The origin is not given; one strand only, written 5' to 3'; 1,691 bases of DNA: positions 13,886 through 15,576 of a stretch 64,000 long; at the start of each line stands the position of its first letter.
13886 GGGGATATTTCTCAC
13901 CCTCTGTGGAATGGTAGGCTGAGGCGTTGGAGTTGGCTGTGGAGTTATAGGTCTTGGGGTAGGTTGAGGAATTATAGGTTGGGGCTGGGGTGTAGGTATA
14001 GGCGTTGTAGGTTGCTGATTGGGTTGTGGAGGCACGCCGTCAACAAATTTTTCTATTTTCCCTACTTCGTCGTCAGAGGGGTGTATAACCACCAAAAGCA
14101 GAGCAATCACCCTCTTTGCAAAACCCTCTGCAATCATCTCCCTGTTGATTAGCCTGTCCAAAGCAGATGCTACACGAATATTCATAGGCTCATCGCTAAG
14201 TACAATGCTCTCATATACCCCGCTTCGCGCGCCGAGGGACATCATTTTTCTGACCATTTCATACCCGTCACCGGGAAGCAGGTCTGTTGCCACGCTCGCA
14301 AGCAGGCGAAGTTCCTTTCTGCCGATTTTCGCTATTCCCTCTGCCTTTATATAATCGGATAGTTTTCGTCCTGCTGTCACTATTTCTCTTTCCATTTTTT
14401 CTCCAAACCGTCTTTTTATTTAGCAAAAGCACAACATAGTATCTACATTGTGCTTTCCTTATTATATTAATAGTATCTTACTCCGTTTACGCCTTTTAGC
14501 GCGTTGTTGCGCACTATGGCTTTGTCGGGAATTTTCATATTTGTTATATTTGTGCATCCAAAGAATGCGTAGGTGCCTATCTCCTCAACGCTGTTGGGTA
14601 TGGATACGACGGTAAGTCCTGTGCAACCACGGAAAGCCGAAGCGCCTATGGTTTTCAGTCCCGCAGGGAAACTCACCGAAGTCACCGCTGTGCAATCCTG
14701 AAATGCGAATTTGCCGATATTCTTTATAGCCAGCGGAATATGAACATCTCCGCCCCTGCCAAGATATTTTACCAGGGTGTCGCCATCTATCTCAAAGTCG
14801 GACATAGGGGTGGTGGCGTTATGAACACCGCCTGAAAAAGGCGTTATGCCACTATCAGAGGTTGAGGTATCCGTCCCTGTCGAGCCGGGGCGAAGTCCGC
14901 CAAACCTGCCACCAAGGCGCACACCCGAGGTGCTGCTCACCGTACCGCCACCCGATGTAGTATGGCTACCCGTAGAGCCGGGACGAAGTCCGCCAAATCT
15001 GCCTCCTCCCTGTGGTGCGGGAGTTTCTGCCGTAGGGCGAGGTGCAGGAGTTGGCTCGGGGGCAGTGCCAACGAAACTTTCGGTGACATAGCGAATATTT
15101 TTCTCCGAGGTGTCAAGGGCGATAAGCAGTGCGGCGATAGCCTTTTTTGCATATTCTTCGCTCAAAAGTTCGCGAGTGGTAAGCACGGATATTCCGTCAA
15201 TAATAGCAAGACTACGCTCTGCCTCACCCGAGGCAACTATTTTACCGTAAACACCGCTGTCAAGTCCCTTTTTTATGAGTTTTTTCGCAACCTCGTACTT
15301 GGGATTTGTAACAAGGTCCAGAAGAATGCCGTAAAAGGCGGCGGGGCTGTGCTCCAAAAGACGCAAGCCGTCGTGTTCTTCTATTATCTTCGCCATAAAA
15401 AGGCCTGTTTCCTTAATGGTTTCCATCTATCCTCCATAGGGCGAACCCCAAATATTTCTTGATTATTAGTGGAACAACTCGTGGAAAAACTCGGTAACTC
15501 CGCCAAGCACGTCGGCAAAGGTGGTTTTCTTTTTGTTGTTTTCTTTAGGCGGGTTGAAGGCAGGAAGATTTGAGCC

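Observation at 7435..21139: Candidate undescribed system: kinase-vWA-PP2C triad, transglutaminase-like protein and six tandem cytosolic LRR paralogs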

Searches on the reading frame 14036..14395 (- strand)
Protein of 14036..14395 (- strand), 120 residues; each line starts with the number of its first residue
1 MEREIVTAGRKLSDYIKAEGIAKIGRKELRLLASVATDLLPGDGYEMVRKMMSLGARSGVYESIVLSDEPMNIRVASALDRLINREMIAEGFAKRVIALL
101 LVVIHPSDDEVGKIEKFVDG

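Call 21: find_homologous_proteins(query=A2, max_evalue=0.001)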
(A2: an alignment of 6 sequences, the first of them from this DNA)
Query A2 (6 sequences) (120 aa, profile of the alignment): 1 proteins with E <= 0.001 among 3023 candidates.
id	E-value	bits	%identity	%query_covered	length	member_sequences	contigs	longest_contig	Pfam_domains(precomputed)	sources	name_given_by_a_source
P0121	2.1e-24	104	40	52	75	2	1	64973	-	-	-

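Call 22: search_solved_structures(query=A2, max_evalue=10)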
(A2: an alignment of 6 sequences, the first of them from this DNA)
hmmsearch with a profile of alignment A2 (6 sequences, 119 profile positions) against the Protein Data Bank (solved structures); distinct sequences matched with E-value up to 10: 1.
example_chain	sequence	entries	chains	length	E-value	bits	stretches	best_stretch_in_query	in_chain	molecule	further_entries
2zbk_A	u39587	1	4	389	0.45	14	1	30-67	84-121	Type II DNA topoisomerase VI subunit A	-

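Call 23: search_protein_families(library=pfam, alignment_id=A2, max_evalue=10)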
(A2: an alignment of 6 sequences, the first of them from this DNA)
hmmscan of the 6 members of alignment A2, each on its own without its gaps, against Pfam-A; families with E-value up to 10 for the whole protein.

A. member 1, seq(120 aa): 0 families

B. families by the number of members that match (of 6 scanned): 4 families
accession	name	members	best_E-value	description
PF10134.15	RPA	1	0.0034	Replication initiator protein A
PF22453.1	TubZ-like_C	1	0.087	Tubulin/FtsZ-like protein TubZ-like, C-terminal domain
PF24946.1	Fn3_Dep-1_4th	1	0.15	Dep-1 fourth Fn3-like domain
PF13977.11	TetR_C_6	1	0.18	BetI-type transcriptional repressor, C-terminal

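Call 31: search_protein_representatives(alignment_id=A2)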
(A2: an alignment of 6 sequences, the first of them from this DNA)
Query: 6 sequences, 119 profile positions. Proteins with E-value up to 0.001 (for the whole library): 28; up to 1e-10: 21; up to 1e-30: 10. The best 28 are listed.
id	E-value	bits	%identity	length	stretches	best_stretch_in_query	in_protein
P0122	3.3e-42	159.7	-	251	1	2-119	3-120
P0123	4.5e-38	146.4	-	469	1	1-119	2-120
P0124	5.2e-37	142.9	-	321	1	1-118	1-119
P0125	5.7e-37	142.8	-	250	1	1-117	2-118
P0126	4.1e-35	136.8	-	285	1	1-118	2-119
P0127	5.6e-35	136.4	-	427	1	1-117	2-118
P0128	5.4e-33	130.0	-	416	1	2-119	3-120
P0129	1.2e-32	128.9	-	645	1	1-117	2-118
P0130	1.4e-32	128.6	-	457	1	2-119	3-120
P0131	3.0e-31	124.4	-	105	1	1-100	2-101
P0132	1.6e-29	118.8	-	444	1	2-119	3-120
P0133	2.4e-29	118.2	-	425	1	1-119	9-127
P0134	2.5e-29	118.2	-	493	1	1-117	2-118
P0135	2.4e-21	92.4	-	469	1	2-106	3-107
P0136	1.2e-18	83.6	-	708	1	1-115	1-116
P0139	1.8e-16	76.7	-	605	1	3-117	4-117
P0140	5.7e-15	71.8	-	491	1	9-118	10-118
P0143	2.0e-10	57.2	-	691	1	26-117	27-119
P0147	5.4e-07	46.1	-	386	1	2-111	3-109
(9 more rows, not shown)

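Call 33: search_protein_families(library=pfam, alignment_id=A3, max_evalue=0.001)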
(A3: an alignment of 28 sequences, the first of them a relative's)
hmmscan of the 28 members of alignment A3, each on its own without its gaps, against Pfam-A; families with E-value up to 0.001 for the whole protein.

A. member 1, P0122 (251 aa): 0 families

B. families by the number of members that match (of 28 scanned): 9 families
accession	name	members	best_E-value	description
PF13306.12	LRR_5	13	3.5e-88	BspA type Leucine rich repeat region (6 copies)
PF13855.12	LRR_8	7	1.4e-11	Leucine rich repeat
PF08238.18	Sel1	3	2.3e-32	Sel1 repeat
PF23310.1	TPR_27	1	3.1e-08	Plant tetratrico peptide repeats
PF00542.24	Ribosomal_L12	1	1.7e-07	Ribosomal protein L7/L12 C-terminal domain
PF13428.12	TPR_14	1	8.9e-05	Tetratricopeptide repeat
PF20308.4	TPR-S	1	0.00011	Tetratricopeptide Repeats-Sensor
PF05725.18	FNIP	1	0.00029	FNIP Repeat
PF13432.12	TPR_16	1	0.00082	Tetratricopeptide repeat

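Call 42: find_encoding_contigs(protein=P0139, flank=10000, max_places=2)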
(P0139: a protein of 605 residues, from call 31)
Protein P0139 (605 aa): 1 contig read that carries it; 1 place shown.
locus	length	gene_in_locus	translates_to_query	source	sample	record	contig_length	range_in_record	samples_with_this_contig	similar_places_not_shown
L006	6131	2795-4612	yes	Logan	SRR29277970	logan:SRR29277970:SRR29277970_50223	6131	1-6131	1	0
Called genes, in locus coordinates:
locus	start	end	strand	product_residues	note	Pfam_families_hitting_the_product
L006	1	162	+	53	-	?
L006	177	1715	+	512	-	-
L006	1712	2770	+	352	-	-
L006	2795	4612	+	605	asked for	-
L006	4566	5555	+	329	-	PF01841:Transglut_core (weak)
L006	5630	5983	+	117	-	-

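Call 43: find_encoding_contigs(protein=P0136, flank=10000, max_places=2)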
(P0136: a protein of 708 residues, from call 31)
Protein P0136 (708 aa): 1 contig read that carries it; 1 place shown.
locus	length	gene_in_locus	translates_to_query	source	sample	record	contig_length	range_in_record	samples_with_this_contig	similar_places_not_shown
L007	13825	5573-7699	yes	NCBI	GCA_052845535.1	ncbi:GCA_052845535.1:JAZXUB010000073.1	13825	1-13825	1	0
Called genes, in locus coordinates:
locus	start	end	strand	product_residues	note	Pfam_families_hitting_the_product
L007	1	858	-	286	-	?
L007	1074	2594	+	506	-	PF02384:N6_Mtase, PF05175:MTS (faint), PF07669:Eco57I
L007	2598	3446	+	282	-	PF02311:AraC_binding, PF07883:Cupin_2, PF00165:HTH_AraC, PF12833:HTH_18, PF00165:HTH_AraC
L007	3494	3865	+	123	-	PF01042:Ribonuc_L-PSP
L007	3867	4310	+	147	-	-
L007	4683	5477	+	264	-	PF00106:adh_short, PF01370:Epimerase, PF08659:KR, PF13561:adh_short_C2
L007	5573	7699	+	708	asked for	PF13306:LRR_5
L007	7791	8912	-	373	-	PF24137: (faint)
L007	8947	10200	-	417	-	PF17389:Bac_rhamnosid6H (faint), PF22422:MGH1-like_GH, PF03200:Glyco_hydro_63, PF01204:Trehalase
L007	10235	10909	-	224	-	-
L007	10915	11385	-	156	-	PF00293:NUDIX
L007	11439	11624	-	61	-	-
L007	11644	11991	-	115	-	-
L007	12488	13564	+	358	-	-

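Call 53: predict_structure(alignment_id=A4)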
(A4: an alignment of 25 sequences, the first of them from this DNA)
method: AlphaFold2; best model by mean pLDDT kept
length: 118 residues; sequences in the alignment: 25
mean_pLDDT: 92.9   pTM: 0.86
mean pLDDT of the five models: 92.9, 91.3, 90.9, 90.7, 90.4
residues with pLDDT >= 90: 101; 70-90: 17; 50-70: 0; < 50: 0
segments of 3 or more residues with pLDDT < 50: none
pLDDT, mean of each block of 10 residues (from residue 1): 93 94 88 93 94 94 91 94 96 96 94 87
secondary structure, 60 per line:
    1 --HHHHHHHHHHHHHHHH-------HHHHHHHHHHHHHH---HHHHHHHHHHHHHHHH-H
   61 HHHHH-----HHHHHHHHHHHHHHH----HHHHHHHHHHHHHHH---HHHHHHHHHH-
elements in order: H3-18 H26-39 H43-58 H60-65 H71-85 H90-104 H108-117

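Call 57: fold_search(model_id=the predicted structure, library=pdb)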
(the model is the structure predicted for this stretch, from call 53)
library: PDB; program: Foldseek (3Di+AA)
matches with E <= 10: 112; with E <= 0.001: 0
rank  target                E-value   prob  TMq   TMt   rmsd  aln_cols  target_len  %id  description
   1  4eqq_B                9.8e-01  0.21  0.23  0.26   9.4        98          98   16  Structure of Ltp, a superinfection exclusion protein from the Streptococcus thermophilus temperate phage TP-J34 (released 2013-06-05)
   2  4eqq_A                1.1e+00  0.20  0.24  0.26   9.5        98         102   16  Structure of Ltp, a superinfection exclusion protein from the Streptococcus thermophilus temperate phage TP-J34 (released 2013-06-05)
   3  9clb_B                1.3e+00  0.10  0.22  0.23  16.1       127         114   13  Crystal structure of Bak bound to the inhibitory aBAK (released 2025-07-16)
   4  8eja_A                1.5e+00  0.10  0.22  0.23  16.2       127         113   12  Computational design of potent and selective inhibitors of Bak and Bax (released 2024-03-20)
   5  2m4e_MODEL_1_A        1.9e+00  0.18  0.24  0.31   9.7        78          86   19  Solution NMR structure of VV2_0175 from Vibrio vulnificus, NESG target VnR1 and CSGID target IDP91333 (released 2013-03-13)
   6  6oep_C                2.4e+00  0.10  0.26  0.08  10.5       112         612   17  Cryo-EM structure of mouse RAG1/2 12RSS-NFC/23RSS-PRC complex (DNA1) (released 2020-01-29)
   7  9cu8_A                2.7e+00  0.13  0.30  0.32  10.0       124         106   18  Crystal Structure of TNFR2 TNFR2_mb1 Complex (released 2024-12-04)
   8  2f31_A                2.7e+00  0.09  0.27  0.17  14.2       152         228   14  Crystal structure of the autoinhibitory switch in Formin mDia1; the DID/DAD complex (released 2006-05-30)
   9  6iv1_A                2.7e+00  0.09  0.24  0.15  12.8       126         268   13  Crystal structure of a bacterial Bestrophin homolog from Klebsiella pneumoniae with a mutation I180T (released 2019-11-13)
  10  3uv4_B                2.9e+00  0.07  0.24  0.23  15.0       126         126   13  Crystal Structure of the second bromodomain of human Transcription initiation factor TFIID subunit 1 (TAF1) (released 2012-03-14)
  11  7sgz_E                3.1e+00  0.08  0.25  0.13   8.9       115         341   16  Structure of the yeast Rad24-RFC loader bound to DNA and the closed 9-1-1 clamp (released 2022-03-23)
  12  1o1i_A                3.2e+00  0.10  0.31  0.28  11.5       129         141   12  Cyanomet hemoglobin (A-GLY-C:V1M,L29F,H58Q; B,D:V1M,L106W) (released 2002-12-18)
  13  2m63_MODEL_1_A        3.2e+00  0.08  0.25  0.21  14.7       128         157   16  The protease-resistant N-terminal domain of TIR-domain containing adaptor molecule-1, TICAM-1 (released 2014-03-05)
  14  8vwc                  3.2e+00  0.06  0.24  0.11  13.4       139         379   14  CryoEM Structure of a FtsH Helical Assembly in the Aged State (released 2025-01-15)
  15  1z8u_B                3.4e+00  0.12  0.35  0.32  11.2       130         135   15  Crystal structure of oxidized alpha hemoglobin bound to AHSP (released 2005-06-14)
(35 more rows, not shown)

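Call 70: search_protein_families(library=pfam, proteins=[L006:1712-2770:+], max_evalue=1)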
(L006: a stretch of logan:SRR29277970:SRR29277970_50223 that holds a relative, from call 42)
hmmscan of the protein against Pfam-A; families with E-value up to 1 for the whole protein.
L006:1712-2770:+ (352 aa): 21 families
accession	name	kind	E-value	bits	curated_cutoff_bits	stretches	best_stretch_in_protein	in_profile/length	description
PF08238.18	Sel1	-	2.2e-77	253.2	30.7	8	192-224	2-34/36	Sel1 repeat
PF07719.23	TPR_2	-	6.9e-10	38.7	27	2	22-47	4-29/34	Tetratricopeptide repeat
PF13432.12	TPR_16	-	8.6e-10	39.3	32.7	2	280-331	10-59/65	Tetratricopeptide repeat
PF00515.34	TPR_1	-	8e-08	32.2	27.8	2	22-47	4-29/34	Tetratricopeptide repeat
PF13414.12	TPR_11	-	1.6e-06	28.2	26.8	2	281-310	8-39/42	TPR repeat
PF23310.1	TPR_27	-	1.1e-05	25.5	27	1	68-103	42-77/110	Plant tetratrico peptide repeats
PF13424.12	TPR_12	-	0.00046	20.8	30.1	0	24-48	50-74/77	Tetratricopeptide repeat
PF13176.12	TPR_7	-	0.0005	20.4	27.9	0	195-221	3-25/36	Tetratricopeptide repeat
PF13374.12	TPR_10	-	0.0028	18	27.5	1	26-48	9-31/42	Tetratricopeptide repeat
PF20023.5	WSLR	-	0.0047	17.6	27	0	319-329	27-39/39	Wolframin Sel1-like repeat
PF13174.12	TPR_6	-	0.02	16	26.3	0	22-46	3-27/33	Tetratricopeptide repeat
PF09670.15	Cas_Cas02710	-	0.041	14.1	27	1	13-58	7-53/153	Csm6 HEPN domain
PF13181.12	TPR_8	-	0.056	14.1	25.7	1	23-48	5-30/34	Tetratricopeptide repeat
PF04212.24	MIT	-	0.068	13.7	30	1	20-47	5-32/66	MIT (microtubule interacting and transport) domain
PF06160.17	EzrA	-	0.087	11.5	39.6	1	16-53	512-549/557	Septation ring formation regulator, EzrA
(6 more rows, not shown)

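Call 80: find_encoding_contigs(protein=P0143, flank=10000, max_places=2)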
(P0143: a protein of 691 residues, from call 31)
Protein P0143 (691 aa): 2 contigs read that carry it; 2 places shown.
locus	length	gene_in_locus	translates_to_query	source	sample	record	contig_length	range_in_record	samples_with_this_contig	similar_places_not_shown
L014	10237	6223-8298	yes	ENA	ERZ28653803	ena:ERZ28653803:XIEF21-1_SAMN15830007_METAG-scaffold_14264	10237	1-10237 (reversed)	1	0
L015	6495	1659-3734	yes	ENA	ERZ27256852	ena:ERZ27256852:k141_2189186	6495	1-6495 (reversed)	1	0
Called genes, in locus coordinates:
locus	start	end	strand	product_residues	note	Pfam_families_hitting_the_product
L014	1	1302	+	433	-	?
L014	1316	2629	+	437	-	-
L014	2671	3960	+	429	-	PF00069:Pkinase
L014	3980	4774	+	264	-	-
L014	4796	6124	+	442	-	PF13672:PP2C_2, PF12325:TMF_TATA_bd (faint)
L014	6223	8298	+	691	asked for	PF00542:Ribosomal_L12 (weak)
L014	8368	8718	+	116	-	PF15616:TerY_C (weak)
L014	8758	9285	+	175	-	-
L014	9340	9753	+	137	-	-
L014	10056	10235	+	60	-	?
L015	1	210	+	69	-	?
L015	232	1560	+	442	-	PF13672:PP2C_2, PF12325:TMF_TATA_bd (faint)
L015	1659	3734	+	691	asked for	PF00542:Ribosomal_L12 (weak)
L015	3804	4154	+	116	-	PF15616:TerY_C (weak)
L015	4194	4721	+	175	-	-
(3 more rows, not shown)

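Call 81: find_encoding_contigs(protein=P0140, flank=10000, max_places=2)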
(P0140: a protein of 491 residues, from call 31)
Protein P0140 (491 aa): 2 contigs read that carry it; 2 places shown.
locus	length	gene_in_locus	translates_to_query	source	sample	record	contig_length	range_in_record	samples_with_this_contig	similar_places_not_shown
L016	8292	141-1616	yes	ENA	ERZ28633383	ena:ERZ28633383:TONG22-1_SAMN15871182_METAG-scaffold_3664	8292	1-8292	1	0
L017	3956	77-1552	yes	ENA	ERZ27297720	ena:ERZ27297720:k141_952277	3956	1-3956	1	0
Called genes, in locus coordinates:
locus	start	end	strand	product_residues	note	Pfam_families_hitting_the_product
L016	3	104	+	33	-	?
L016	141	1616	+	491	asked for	-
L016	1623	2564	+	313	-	PF01841:Transglut_core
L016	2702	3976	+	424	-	PF07690:MFS_1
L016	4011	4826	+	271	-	PF07883:Cupin_2 (weak), PF12833:HTH_18, PF00165:HTH_AraC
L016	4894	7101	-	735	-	PF00933:Glyco_hydro_3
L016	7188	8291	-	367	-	?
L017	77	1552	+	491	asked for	-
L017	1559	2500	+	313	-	PF01841:Transglut_core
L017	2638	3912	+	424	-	PF07690:MFS_1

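Call 82: find_encoding_contigs(protein=P0147, flank=10000, max_places=2)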
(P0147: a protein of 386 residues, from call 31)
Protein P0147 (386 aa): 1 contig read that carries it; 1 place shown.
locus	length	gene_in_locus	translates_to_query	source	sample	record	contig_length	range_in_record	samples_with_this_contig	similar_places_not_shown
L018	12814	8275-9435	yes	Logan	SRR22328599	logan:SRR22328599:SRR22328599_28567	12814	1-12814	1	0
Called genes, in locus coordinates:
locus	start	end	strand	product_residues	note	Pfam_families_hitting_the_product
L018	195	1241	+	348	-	PF02424:ApbE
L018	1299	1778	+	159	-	PF13412:HTH_24 (weak), PF01037:AsnC_trans_reg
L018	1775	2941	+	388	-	PF00155:Aminotran_1_2, PF00266:Aminotran_5 (weak), PF01041:DegT_DnrJ_EryC1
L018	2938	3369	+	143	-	PF06713:bPH_4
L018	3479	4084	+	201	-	PF00239:Resolvase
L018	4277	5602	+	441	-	PF00069:Pkinase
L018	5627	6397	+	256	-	PF00092:VWA (weak), PF13519:VWA_2 (weak)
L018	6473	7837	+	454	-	PF13672:PP2C_2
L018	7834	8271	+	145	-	-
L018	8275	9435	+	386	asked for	PF08238:Sel1 (weak)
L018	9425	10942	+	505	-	-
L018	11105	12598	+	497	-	PF09479:Flg_new (faint)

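Call 96: fold_search(model_id=the predicted structure, library=viral)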
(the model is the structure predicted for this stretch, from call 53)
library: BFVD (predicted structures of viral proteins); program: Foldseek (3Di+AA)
matches with E <= 10: 157; with E <= 0.001: 0
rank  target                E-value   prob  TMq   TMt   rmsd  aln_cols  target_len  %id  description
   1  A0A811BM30            4.5e-01  0.30  0.25  0.21   9.6       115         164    9  Uncharacterized protein [Pandoravirus japonicus]
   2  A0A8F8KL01            1.1e+00  0.18  0.27  0.24  15.2       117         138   17  Uncharacterized protein [Clandestinovirus]
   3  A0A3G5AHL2            1.1e+00  0.20  0.29  0.27   9.8       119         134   14  Uncharacterized protein [Sylvanvirus sp.]
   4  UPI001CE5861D         1.4e+00  0.08  0.21  0.17  10.7       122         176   12  (no name look-up for this kind of identifier)
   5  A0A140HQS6            1.5e+00  0.18  0.27  0.14  10.1        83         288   19  BJDP [Lymantria dispar multicapsid nuclear polyhedrosis virus]
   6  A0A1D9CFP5            1.5e+00  0.11  0.24  0.17  13.4       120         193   15  (no name in the UniProt tables at hand)
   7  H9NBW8                1.6e+00  0.06  0.20  0.09  13.8       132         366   10  (no name in the UniProt tables at hand)
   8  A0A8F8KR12            2.1e+00  0.12  0.26  0.15  11.5       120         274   11  Putative RING-H2 finger protein [Clandestinovirus]
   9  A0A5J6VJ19            2.1e+00  0.09  0.25  0.24  14.7       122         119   12  Uncharacterized protein [Megaviridae environmental sample]
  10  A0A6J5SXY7            2.3e+00  0.16  0.33  0.05  15.6       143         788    7  Virulence-protein E, N-terminal [uncultured Caudovirales phage]
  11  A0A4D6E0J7            2.3e+00  0.08  0.22  0.12  20.4       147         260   14  (no name in the UniProt tables at hand)
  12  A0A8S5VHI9            2.5e+00  0.07  0.22  0.14  14.7       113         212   12  Uncharacterized protein [Myoviridae sp. ctkfK18]
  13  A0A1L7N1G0            2.6e+00  0.15  0.33  0.34   9.4       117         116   13  Uncharacterized protein [Ralstonia phage RP31]
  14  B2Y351                2.7e+00  0.13  0.29  0.31  15.0       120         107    7  Truncated gag protein (Fragment) [Small ruminant lentivirus]
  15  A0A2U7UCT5            2.7e+00  0.11  0.26  0.25   9.4       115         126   11  Uncharacterized protein [Pandoravirus neocaledonia]
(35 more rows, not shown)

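Call 110: search_protein_families(library=pfam, proteins=[L014:121-1302:+, L014:1316-2629:+], max_evalue=0.001)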
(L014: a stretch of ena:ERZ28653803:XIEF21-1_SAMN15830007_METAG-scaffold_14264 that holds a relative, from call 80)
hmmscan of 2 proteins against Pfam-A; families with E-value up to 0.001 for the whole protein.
L014:121-1302:+ (393 aa): 4 families
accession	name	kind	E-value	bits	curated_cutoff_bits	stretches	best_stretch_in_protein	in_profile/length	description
PF10412.15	TrwB_AAD_bind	-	5.4e-40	137.9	20.5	1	1-343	19-330/387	Type IV secretion-system coupling protein DNA-binding domain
PF02534.20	T4SS-DNA_transf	-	1.8e-19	70.4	20.1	1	1-339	48-385/468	Type IV secretory system Conjugative DNA transfer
PF12696.13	TraG-D_C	-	6.1e-15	55.7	22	1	258-344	1-87/126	TraM recognition site of TraD and TraG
PF01935.23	DUF87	-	0.00075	20.1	23.2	0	3-94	29-103/220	Helicase HerA, central domain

L014:1316-2629:+ (437 aa): 1 family
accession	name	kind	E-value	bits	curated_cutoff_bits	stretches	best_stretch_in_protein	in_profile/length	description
PF12696.13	TraG-D_C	-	0.00086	19.7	22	0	336-417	51-125/126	TraM recognition site of TraD and TraG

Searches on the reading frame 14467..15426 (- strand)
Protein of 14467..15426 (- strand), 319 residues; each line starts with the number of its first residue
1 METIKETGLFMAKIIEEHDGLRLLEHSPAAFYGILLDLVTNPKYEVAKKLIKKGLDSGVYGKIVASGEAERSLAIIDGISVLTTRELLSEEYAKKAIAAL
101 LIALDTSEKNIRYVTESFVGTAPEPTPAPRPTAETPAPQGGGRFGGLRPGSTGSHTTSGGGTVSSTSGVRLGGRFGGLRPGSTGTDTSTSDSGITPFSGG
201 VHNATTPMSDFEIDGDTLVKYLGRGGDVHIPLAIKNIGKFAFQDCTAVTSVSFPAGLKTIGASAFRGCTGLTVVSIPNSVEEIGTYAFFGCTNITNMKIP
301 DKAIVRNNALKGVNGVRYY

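Call 3: search_protein_families(library=pfam, proteins=[window:14467-15426:-], max_evalue=0.01)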
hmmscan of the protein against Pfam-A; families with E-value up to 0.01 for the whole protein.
window:14467-15426:- (319 aa): 1 family
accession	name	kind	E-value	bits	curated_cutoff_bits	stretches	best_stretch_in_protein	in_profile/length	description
PF13306.12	LRR_5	-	8.9e-20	71.3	27.7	1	228-303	16-90/127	BspA type Leucine rich repeat region (6 copies)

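Call 4: search_protein_families(library=padloc, proteins=[window:14467-15426:-], max_evalue=0.01)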
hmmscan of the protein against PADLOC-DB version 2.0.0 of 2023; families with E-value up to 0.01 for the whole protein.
window:14467-15426:- (319 aa): 0 families
